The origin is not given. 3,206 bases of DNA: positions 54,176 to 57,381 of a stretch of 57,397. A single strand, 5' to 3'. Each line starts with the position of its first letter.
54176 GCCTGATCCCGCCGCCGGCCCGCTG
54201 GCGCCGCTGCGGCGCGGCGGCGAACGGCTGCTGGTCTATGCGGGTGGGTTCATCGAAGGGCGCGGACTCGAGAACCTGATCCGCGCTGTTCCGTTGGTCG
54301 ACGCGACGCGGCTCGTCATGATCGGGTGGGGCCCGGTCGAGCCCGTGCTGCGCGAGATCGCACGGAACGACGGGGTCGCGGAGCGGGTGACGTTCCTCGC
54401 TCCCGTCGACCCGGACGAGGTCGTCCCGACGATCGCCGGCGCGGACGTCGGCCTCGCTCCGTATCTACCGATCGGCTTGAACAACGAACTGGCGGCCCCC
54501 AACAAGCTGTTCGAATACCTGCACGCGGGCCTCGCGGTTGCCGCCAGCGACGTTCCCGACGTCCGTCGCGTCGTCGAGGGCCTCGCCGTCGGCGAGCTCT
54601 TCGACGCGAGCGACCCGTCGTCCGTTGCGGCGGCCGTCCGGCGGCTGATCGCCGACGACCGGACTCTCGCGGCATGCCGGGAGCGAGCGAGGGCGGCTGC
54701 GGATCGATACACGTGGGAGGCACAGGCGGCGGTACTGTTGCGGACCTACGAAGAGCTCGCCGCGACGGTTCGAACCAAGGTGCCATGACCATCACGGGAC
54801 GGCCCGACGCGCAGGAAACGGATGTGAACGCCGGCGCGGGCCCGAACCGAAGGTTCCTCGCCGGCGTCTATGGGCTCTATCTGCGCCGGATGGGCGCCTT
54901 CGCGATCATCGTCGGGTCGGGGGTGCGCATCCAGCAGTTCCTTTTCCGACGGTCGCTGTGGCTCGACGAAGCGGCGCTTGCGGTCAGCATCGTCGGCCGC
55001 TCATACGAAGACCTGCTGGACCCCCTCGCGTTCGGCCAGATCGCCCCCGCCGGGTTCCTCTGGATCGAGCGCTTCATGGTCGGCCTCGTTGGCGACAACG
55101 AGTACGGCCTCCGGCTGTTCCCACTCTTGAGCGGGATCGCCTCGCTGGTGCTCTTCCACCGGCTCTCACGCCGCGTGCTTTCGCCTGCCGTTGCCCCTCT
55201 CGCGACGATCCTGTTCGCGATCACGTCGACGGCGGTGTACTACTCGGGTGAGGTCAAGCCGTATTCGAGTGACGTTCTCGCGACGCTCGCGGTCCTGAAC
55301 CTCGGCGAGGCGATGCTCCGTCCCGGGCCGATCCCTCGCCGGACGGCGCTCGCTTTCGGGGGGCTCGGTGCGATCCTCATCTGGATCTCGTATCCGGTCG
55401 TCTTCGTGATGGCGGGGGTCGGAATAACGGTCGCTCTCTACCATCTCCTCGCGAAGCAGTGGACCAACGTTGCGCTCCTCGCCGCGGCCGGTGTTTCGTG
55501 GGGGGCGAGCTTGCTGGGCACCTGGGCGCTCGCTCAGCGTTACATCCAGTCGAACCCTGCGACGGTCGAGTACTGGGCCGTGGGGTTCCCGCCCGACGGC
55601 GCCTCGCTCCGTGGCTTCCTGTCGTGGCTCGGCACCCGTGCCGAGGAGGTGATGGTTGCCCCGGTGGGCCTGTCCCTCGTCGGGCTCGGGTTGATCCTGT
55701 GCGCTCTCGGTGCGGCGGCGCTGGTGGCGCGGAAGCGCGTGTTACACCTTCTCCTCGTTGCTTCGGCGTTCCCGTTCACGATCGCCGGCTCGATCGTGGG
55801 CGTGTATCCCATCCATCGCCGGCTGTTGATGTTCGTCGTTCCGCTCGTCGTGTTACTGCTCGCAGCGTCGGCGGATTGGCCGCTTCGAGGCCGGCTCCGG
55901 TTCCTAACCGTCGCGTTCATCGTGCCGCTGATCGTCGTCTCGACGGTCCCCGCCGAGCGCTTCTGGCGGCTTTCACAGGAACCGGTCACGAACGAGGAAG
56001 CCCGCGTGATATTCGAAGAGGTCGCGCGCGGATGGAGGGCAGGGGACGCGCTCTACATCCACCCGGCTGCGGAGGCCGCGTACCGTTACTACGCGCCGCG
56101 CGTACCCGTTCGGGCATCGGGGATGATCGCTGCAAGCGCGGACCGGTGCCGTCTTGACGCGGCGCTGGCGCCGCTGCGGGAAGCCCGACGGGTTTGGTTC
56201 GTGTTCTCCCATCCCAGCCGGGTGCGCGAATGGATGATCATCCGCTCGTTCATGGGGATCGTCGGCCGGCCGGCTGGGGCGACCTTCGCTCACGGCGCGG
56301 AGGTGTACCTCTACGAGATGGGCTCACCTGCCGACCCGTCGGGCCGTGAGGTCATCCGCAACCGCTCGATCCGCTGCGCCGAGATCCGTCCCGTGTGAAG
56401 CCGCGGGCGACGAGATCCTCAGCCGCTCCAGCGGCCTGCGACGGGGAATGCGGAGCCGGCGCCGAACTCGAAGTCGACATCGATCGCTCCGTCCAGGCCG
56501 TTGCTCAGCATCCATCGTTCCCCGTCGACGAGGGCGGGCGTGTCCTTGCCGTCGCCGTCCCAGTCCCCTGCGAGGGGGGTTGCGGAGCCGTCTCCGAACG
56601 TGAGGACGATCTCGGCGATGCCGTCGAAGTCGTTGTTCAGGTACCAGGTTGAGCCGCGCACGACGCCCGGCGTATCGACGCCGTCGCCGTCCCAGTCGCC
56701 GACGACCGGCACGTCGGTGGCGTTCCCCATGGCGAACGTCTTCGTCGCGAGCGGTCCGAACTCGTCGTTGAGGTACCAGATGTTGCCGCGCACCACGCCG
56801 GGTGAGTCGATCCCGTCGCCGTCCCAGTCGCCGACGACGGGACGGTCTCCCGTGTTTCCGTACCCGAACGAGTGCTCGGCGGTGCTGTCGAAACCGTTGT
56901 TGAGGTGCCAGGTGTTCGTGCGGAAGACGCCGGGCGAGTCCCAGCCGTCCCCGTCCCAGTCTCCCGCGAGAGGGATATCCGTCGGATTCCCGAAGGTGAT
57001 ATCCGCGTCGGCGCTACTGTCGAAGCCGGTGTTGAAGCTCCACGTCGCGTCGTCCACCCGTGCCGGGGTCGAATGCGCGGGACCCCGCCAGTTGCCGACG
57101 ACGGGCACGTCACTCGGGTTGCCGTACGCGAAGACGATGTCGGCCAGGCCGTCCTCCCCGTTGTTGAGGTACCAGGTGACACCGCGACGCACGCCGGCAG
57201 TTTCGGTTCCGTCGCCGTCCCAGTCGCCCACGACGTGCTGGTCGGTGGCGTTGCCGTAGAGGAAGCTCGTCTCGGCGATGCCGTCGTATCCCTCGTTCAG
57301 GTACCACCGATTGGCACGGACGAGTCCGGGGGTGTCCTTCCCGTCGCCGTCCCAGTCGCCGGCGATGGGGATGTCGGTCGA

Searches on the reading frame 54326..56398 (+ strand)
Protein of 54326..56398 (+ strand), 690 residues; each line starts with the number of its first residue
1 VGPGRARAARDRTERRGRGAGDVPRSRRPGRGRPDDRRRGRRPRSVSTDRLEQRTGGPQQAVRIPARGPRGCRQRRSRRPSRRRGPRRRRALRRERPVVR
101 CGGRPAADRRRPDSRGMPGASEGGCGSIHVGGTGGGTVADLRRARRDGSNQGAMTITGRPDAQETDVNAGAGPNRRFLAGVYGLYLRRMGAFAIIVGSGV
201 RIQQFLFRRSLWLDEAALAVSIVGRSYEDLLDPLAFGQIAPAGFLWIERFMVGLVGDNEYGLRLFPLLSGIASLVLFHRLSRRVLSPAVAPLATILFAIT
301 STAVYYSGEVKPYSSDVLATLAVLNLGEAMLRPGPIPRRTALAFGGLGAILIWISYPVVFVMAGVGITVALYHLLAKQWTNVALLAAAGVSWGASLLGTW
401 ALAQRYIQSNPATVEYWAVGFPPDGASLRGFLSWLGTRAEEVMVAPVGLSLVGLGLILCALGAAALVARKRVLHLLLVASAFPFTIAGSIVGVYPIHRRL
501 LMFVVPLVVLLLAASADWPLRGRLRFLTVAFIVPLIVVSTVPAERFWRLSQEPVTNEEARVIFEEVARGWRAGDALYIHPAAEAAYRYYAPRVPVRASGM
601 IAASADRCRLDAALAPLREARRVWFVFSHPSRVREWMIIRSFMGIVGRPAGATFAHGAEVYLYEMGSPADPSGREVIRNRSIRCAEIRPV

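Call 17: search_protein_families(library=pfam, proteins=[window:54326-56398:+], max_evalue=0.001)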
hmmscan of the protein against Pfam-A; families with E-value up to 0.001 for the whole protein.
window:54326-56398:+ (690 aa): 1 family
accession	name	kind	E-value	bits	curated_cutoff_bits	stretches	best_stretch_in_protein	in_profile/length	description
PF13231.12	PMT_2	-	0.00011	22.9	26.1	1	241-385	3-148/160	Dolichyl-phosphate-mannose-protein mannosyltransferase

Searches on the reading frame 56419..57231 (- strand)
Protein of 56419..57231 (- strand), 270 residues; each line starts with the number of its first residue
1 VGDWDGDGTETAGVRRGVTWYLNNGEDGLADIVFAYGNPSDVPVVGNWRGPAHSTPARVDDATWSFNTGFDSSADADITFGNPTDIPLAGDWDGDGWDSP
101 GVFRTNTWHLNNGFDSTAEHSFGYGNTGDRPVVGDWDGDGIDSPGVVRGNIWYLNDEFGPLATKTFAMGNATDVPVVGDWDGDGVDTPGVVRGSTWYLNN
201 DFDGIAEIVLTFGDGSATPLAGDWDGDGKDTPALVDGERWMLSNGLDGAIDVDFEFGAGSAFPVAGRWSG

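Call 17: search_protein_families(library=pfam, proteins=[window:56419-57231:-], max_evalue=0.001)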
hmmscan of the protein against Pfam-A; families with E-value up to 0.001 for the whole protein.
window:56419-57231:- (270 aa): 1 family
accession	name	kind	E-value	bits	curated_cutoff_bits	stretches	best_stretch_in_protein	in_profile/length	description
PF13517.12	FG-GAP_3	-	5.2e-07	30.6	26.9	0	195-229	19-56/61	FG-GAP-like repeat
